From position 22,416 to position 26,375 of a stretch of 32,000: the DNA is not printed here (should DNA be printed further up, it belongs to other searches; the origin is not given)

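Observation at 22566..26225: Hanks-type Ser/Thr kinase covalently fused to a tubulin/FtsZ-superfamily-like GTPase module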

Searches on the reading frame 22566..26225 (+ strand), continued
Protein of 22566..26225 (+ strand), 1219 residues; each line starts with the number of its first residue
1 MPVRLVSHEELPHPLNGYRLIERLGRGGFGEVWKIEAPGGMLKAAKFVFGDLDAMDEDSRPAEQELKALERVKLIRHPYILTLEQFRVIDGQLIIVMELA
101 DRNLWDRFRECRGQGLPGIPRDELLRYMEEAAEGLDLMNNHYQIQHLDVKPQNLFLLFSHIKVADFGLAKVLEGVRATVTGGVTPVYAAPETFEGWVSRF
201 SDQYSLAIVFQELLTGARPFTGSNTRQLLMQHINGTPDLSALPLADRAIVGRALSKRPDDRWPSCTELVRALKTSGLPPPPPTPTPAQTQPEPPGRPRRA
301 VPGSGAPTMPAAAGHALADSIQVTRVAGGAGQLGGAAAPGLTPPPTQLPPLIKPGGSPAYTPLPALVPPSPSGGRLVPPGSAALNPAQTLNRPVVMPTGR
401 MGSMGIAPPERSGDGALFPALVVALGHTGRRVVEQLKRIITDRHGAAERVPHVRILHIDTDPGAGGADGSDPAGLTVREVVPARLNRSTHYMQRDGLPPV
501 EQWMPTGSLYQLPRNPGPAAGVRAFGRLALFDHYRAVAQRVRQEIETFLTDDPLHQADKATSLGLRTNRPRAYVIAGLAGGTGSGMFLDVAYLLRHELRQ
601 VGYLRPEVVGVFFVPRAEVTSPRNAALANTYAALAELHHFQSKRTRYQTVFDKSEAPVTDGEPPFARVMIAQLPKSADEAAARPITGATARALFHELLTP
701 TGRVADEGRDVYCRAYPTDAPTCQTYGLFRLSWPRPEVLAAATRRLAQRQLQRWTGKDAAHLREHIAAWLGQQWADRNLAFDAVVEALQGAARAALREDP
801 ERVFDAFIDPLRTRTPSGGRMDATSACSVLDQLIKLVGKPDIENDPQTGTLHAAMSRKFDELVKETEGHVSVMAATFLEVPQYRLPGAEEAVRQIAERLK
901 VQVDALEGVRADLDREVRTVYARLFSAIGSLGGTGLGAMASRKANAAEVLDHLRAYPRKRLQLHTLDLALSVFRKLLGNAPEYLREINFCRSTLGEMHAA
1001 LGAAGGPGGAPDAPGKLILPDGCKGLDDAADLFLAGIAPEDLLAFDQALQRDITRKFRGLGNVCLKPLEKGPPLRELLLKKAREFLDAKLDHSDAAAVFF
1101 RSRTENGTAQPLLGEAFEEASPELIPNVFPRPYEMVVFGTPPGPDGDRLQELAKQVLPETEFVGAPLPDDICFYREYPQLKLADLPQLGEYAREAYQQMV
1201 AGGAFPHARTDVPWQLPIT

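Call 76: find_homologous_proteins(query=L080:10001-13504:+, max_evalue=1e-10)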
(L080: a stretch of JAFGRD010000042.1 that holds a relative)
Query L080:10001-13504:+ (1168 aa): 5091 proteins with E <= 1e-10 among 8000 candidates; the best 120 are listed.
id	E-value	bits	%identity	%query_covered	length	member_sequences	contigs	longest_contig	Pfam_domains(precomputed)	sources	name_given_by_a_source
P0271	0.0e+0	2623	100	100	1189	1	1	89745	PF07714.24,PF00069.32,PF13809.13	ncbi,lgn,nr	ncbi:MAG: protein kinase [Pirellulales bacterium]|nr:protein kinase [Pirellulales bacterium]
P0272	0.0e+0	1376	57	100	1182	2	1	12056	PF07714.24,PF00069.32,PF13809.13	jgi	-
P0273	0.0e+0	1249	52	100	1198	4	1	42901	PF07714.24,PF00069.32,PF13809.13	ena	-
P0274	0.0e+0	1244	52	100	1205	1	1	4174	PF07714.24,PF00069.32,PF13809.13,PF00091.32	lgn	-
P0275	0.0e+0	1147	49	100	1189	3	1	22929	PF07714.24,PF00069.32,PF13809.13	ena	-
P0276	0.0e+0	1093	43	72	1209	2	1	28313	PF07714.24,PF00069.32,PF13809.13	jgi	-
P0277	0.0e+0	1082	40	82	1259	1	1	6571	PF07714.24,PF00069.32,PF13809.13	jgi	-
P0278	0.0e+0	1077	48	100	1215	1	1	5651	PF07714.24,PF00069.32,PF13809.13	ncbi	-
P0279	0.0e+0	1048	47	100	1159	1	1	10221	PF07714.24,PF00069.32,PF13809.13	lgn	-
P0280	0.0e+0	1046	46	100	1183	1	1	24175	PF07714.24,PF00069.32,PF13809.13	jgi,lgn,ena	-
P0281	0.0e+0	1045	48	100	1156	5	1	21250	PF07714.24,PF00069.32,PF13809.13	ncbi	-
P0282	0.0e+0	1043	47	100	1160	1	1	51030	PF07714.24,PF00069.32,PF13809.13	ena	-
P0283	0.0e+0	1042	47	100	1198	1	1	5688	PF07714.24,PF00069.32,PF13809.13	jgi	jgi:serine/threonine protein kinase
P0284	0.0e+0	1042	46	100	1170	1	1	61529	PF07714.24,PF00069.32,PF13809.13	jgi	jgi:eukaryotic-like serine/threonine-protein kinase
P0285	0.0e+0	1037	46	100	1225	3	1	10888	PF07714.24,PF00069.32,PF13809.13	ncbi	-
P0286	0.0e+0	1036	47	100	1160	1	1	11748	PF07714.24,PF00069.32,PF13809.13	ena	-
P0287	0.0e+0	1035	47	100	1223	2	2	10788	PF07714.24,PF00069.32,PF13809.13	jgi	-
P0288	0.0e+0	1034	47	100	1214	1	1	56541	PF07714.24,PF00069.32,PF13809.13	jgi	jgi:hypothetical protein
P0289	0.0e+0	1031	47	100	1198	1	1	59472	PF07714.24,PF00069.32,PF13809.13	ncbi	-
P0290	0.0e+0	1024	46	100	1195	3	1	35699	PF07714.24,PF00069.32,PF13809.13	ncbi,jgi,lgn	jgi:serine/threonine protein kinase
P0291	0.0e+0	1020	46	100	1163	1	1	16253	PF07714.24,PF00069.32,PF13809.13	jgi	jgi:serine/threonine protein kinase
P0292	0.0e+0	1018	46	100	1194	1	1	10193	PF07714.24,PF00069.32,PF13809.13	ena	-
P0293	1.3e-297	1009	45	100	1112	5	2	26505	PF07714.24,PF00069.32,PF13809.13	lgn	-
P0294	3.4e-296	1004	58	59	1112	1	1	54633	PF07714.24,PF00069.32,PF13809.13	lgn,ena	-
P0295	2.0e-295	1001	46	100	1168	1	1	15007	PF07714.24,PF00069.32,PF13809.13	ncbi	-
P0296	8.1e-295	999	46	100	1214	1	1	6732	PF07714.24,PF00069.32,PF13809.13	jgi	jgi:eukaryotic-like serine/threonine-protein kinase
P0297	3.6e-294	997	57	60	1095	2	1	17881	PF07714.24,PF00069.32,PF13809.13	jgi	jgi:serine/threonine protein kinase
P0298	1.5e-291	988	44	100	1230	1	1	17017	PF07714.24,PF00069.32,PF13809.13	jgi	-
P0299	1.6e-291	988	44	100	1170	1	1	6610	PF07714.24,PF00069.32,PF13809.13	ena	-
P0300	2.6e-289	981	45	100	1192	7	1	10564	PF07714.24,PF00069.32,PF13809.13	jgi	-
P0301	1.5e-288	978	46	100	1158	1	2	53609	PF07714.24,PF00069.32,PF13809.13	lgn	-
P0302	4.6e-288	977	45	100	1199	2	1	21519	PF07714.24,PF00069.32,PF13809.13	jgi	jgi:serine/threonine protein kinase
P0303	5.7e-288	977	45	100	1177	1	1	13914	PF07714.24,PF00069.32,PF13809.13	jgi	-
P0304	1.3e-287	975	45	100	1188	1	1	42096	PF07714.24,PF00069.32,PF13809.13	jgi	jgi:serine/threonine protein kinase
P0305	1.6e-286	972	37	71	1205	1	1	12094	PF07714.24,PF00069.32,PF13809.13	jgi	jgi:serine/threonine protein kinase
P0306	1.8e-286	972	44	100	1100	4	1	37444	PF07714.24,PF00069.32,PF13809.13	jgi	jgi:serine/threonine protein kinase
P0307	3.1e-286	971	44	100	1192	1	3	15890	PF07714.24,PF00069.32,PF13809.13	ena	-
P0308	4.7e-285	967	45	100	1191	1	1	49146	PF07714.24,PF00069.32,PF13809.13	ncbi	ncbi:MAG: tubulin-like doman-containing protein [Pirellulales bacterium]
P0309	3.7e-284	964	56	60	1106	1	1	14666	PF07714.24,PF00069.32,PF13809.13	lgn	-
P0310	3.7e-283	961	44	100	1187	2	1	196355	PF07714.24,PF00069.32,PF13809.13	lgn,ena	-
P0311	1.1e-282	959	44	100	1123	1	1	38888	PF07714.24,PF00069.32,PF13809.13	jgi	jgi:hypothetical protein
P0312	3.4e-282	957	43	100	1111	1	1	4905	PF07714.24,PF00069.32,PF13809.13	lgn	-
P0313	8.1e-282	956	44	100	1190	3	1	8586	PF07714.24,PF00069.32,PF13809.13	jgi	jgi:serine/threonine protein kinase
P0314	9.7e-281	953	44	100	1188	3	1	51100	PF07714.24,PF00069.32,PF13809.13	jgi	jgi:serine/threonine protein kinase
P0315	1.6e-280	952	45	100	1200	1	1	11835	PF07714.24,PF00069.32,PF13809.13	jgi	jgi:serine/threonine protein kinase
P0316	1.6e-280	952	43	100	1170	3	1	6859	PF07714.24,PF00069.32,PF13809.13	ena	-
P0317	2.2e-280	951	46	100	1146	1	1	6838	PF07714.24,PF00069.32,PF13809.13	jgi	jgi:serine/threonine protein kinase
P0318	2.7e-280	951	44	100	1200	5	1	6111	PF07714.24,PF00069.32,PF13809.13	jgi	jgi:hypothetical protein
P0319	1.5e-278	945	45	100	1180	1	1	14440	PF07714.24,PF00069.32,PF13809.13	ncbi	-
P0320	4.0e-277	941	45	100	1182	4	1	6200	PF07714.24,PF00069.32,PF13809.13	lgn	-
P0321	7.0e-277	940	45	100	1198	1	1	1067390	PF07714.24,PF00069.32,PF13809.13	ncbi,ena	-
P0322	2.1e-276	938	45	100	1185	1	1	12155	PF07714.24,PF00069.32,PF13809.13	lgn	-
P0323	7.2e-276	936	44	100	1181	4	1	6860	PF07714.24,PF00069.32,PF13809.13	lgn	-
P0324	9.5e-276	936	44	100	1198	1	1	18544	PF07714.24,PF00069.32,PF13809.13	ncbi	-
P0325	4.0e-275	934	44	100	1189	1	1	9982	PF07714.24,PF00069.32,PF13809.13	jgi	jgi:eukaryotic-like serine/threonine-protein kinase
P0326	4.8e-275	934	44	100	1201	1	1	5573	PF07714.24,PF00069.32,PF13809.13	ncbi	-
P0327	5.6e-275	934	45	100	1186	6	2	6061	PF07714.24,PF00069.32,PF13809.13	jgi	-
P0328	8.9e-275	933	35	71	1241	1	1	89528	PF07714.24,PF00069.32,PF13809.13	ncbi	-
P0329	8.4e-274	930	44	100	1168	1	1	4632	PF07714.24,PF00069.32,PF13809.13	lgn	-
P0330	8.6e-274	930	45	100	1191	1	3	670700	PF07714.24,PF00069.32,PF13809.13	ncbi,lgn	ncbi:MAG: tubulin-like doman-containing protein [Pirellulales bacterium]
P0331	8.7e-274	930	44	100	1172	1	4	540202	PF07714.24,PF00069.32,PF13809.13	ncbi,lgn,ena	-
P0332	1.4e-273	929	44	100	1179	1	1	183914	PF07714.24,PF00069.32,PF13809.13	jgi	-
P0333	1.6e-272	925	45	100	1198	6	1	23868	PF07714.24,PF00069.32,PF13809.13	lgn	-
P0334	2.1e-272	925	43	100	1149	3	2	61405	PF07714.24,PF00069.32,PF13809.13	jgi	jgi:hypothetical protein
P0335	2.2e-272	925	41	100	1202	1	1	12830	PF07714.24,PF00069.32,PF13809.13,PF00091.32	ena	-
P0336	2.6e-272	925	44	100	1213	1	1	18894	PF07714.24,PF00069.32,PF13809.13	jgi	jgi:serine/threonine protein kinase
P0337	3.3e-272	924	44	100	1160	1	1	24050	PF07714.24,PF00069.32,PF13809.13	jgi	jgi:hypothetical protein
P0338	5.4e-272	924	43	100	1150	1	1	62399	PF07714.24,PF00069.32,PF13809.13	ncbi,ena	-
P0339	5.8e-272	924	43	100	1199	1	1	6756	PF07714.24,PF00069.32,PF13809.13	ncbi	ncbi:MAG: tubulin-like doman-containing protein [Pirellulales bacterium]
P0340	9.0e-272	923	44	100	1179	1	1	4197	PF07714.24,PF00069.32,PF13809.13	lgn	-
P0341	1.1e-271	923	43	100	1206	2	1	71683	PF07714.24,PF00069.32,PF13809.13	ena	-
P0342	2.2e-271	922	45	100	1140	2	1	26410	PF07714.24,PF00069.32,PF13809.13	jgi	jgi:serine/threonine protein kinase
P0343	2.4e-271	922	43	100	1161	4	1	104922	PF07714.24,PF00069.32,PF13809.13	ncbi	-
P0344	4.3e-271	921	44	100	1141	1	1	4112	PF07714.24,PF00069.32,PF13809.13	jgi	jgi:serine/threonine protein kinase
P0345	4.7e-271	921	44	100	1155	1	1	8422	PF07714.24,PF00069.32,PF13809.13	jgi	jgi:serine/threonine protein kinase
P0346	5.8e-270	917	43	100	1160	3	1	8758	PF07714.24,PF00069.32,PF13809.13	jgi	jgi:serine/threonine protein kinase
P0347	2.0e-269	915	43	100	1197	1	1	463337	PF07714.24,PF00069.32,PF13809.13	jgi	-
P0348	5.0e-269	914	43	100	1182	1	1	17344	PF07714.24,PF00069.32,PF13809.13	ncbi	-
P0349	8.0e-269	913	44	100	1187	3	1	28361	PF07714.24,PF00069.32,PF13809.13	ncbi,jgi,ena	jgi:serine/threonine protein kinase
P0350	1.4e-268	912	55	59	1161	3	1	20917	PF07714.24,PF00069.32,PF13809.13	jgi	jgi:serine/threonine protein kinase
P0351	1.6e-268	912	44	100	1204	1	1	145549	PF07714.24,PF00069.32,PF13809.13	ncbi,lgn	-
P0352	3.3e-268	911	43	100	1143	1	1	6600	PF07714.24,PF00069.32,PF13809.13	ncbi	-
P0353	3.7e-268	911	44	100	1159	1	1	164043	PF07714.24,PF00069.32,PF13809.13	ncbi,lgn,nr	ncbi:MAG: protein kinase [Planctomycetia bacterium]|nr:protein kinase [Planctomycetia bacterium]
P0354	4.6e-268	911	43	100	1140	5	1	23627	PF07714.24,PF00069.32,PF13809.13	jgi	jgi:serine/threonine protein kinase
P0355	9.2e-268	910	42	100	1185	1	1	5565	PF07714.24,PF00069.32,PF13809.13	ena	-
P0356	7.4e-267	907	43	100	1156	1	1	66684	PF07714.24,PF00069.32,PF13809.13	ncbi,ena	-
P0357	1.1e-266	906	44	100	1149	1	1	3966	PF07714.24,PF00069.32,PF13809.13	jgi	-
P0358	4.2e-266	904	44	100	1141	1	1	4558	PF07714.24,PF00069.32,PF13809.13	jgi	jgi:serine/threonine protein kinase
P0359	1.3e-265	902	42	100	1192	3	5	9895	PF07714.24,PF00069.32,PF13809.13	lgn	-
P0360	1.4e-265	902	43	100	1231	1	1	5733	PF07714.24,PF00069.32,PF13809.13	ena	-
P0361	1.5e-265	902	43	100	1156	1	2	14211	PF07714.24,PF00069.32,PF13809.13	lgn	-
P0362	1.8e-265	902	43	97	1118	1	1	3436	PF07714.24,PF00069.32,PF13809.13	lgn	-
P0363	6.7e-265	900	43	100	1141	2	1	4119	PF07714.24,PF00069.32,PF13809.13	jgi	jgi:serine/threonine protein kinase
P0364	8.5e-265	900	44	99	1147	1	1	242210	PF07714.24,PF00069.32,PF13809.13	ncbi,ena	-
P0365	1.3e-264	899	43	100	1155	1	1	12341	PF07714.24,PF00069.32,PF13809.13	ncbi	-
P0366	1.4e-264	899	43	100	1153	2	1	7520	PF07714.24,PF00069.32,PF13809.13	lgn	-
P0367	1.4e-264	899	42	100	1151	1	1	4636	PF07714.24,PF00069.32,PF13809.13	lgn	-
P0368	1.8e-264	899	43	100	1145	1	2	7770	PF07714.24,PF00069.32,PF13809.13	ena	-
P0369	3.9e-264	898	53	59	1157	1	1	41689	PF07714.24,PF00069.32,PF13809.13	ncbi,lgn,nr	ncbi:MAG: protein kinase [Pirellulales bacterium]|nr:protein kinase [Pirellulales bacterium]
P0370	5.1e-264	897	43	100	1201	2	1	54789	PF07714.24,PF00069.32,PF13809.13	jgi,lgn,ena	-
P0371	7.5e-264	897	43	100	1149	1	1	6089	PF07714.24,PF00069.32,PF13809.13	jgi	jgi:eukaryotic-like serine/threonine-protein kinase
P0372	9.0e-264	896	44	100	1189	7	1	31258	PF07714.24,PF00069.32,PF13809.13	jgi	jgi:serine/threonine protein kinase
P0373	9.6e-264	896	42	100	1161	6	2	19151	PF07714.24,PF00069.32,PF13809.13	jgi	jgi:hypothetical protein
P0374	1.2e-263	896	41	100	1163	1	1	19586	PF07714.24,PF00069.32,PF13809.13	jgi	jgi:serine/threonine protein kinase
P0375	2.7e-263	895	44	100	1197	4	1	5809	PF07714.24,PF00069.32,PF13809.13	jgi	jgi:serine/threonine protein kinase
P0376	6.6e-263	894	42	100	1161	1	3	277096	PF07714.24,PF00069.32,PF13809.13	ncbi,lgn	-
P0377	7.5e-263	893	42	100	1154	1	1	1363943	PF07714.24,PF00069.32,PF13809.13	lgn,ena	-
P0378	4.7e-262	891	43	100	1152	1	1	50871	PF07714.24,PF00069.32,PF13809.13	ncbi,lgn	-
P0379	5.6e-262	890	42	100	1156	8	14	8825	PF07714.24,PF00069.32,PF13809.13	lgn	-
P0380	6.4e-262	890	42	100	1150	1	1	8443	PF07714.24,PF00069.32,PF13809.13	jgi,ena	-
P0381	7.9e-262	890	42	100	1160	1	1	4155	PF07714.24,PF00069.32,PF13809.13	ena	-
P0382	4.4e-261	887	42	100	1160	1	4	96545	PF07714.24,PF00069.32,PF13809.13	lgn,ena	-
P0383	1.0e-260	886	42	100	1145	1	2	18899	PF07714.24,PF00069.32,PF13809.13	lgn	-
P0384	1.0e-260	886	43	100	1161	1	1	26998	PF07714.24,PF00069.32,PF13809.13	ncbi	-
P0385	2.5e-260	885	42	100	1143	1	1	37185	PF07714.24,PF00069.32,PF13809.13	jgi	jgi:serine/threonine protein kinase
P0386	2.7e-260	885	44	100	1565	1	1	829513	PF07714.24,PF00069.32,PF00498.32,PF13809.13,PF16697.11,PF00563.26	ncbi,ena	-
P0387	2.7e-260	885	42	100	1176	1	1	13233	PF07714.24,PF00069.32,PF13809.13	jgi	jgi:eukaryotic-like serine/threonine-protein kinase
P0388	6.7e-260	884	41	100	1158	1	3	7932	PF07714.24,PF00069.32,PF13809.13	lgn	-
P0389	8.1e-260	883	44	98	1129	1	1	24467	PF07714.24,PF00069.32,PF13809.13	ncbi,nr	ncbi:MAG: protein kinase, partial [Pirellulales bacterium]|nr:protein kinase [Pirellulales bacterium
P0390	8.2e-260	883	42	100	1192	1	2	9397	PF07714.24,PF00069.32,PF13809.13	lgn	-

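Call 77: find_encoding_contigs(protein=P0321, flank=6000, max_places=1)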
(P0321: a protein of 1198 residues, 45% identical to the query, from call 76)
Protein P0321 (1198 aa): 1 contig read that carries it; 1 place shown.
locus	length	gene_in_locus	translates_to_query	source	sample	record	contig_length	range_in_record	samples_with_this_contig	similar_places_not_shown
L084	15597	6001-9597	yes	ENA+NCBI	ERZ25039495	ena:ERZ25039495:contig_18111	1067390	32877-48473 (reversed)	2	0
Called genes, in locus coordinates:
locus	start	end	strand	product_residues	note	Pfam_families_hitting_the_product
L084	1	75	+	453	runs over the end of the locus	PF07587:PSD1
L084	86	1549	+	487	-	PF07394:DUF1501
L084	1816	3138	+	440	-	-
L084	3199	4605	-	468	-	PF00072:Response_reg, PF00990:GGDEF, PF00571:CBS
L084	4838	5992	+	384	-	PF16697:Yop-YscD_cpl, PF00498:FHA, PF00563:EAL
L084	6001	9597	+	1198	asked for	PF00069:Pkinase, PF07714:PK_Tyr_Ser-Thr, PF13809:Tubulin_2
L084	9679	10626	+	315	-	PF00135:COesterase, PF20434:BD-FAE, PF12146:Hydrolase_4 (faint), PF07859:Abhydrolase_3, PF00326:Peptidase_S9 (weak), PF01738:DLH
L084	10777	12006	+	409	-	PF07635:PSCyt1, PF07583:PSCyt2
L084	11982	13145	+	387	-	PF07587:PSD1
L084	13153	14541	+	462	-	PF07394:DUF1501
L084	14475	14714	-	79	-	-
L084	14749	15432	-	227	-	PF13628:DUF4142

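Call 78: find_encoding_contigs(protein=P0377, flank=6000, max_places=1)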
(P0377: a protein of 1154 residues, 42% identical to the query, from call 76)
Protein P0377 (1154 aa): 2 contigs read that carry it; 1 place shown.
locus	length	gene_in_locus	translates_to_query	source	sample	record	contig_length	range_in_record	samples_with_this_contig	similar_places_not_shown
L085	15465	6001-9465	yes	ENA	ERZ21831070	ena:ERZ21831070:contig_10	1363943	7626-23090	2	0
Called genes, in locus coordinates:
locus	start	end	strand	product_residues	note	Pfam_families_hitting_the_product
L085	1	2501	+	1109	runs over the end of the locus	PF19773:DUF6259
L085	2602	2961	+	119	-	PF04266:ASCH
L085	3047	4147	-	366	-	PF00498:FHA, PF16697:Yop-YscD_cpl (weak), PF00563:EAL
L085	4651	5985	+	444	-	-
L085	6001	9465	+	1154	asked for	PF00069:Pkinase, PF07714:PK_Tyr_Ser-Thr, PF13809:Tubulin_2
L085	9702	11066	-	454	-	PF25919:BSH_CusB (faint), PF25967:RND-MFP_C (weak), PF25989:YknX_C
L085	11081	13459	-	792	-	PF02687:FtsX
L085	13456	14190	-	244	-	PF02463:SMC_N (faint), PF00005:ABC_tran, PF13304:AAA_21 (faint)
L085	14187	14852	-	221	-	-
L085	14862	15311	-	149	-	-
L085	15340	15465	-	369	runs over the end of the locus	PF04389:Peptidase_M28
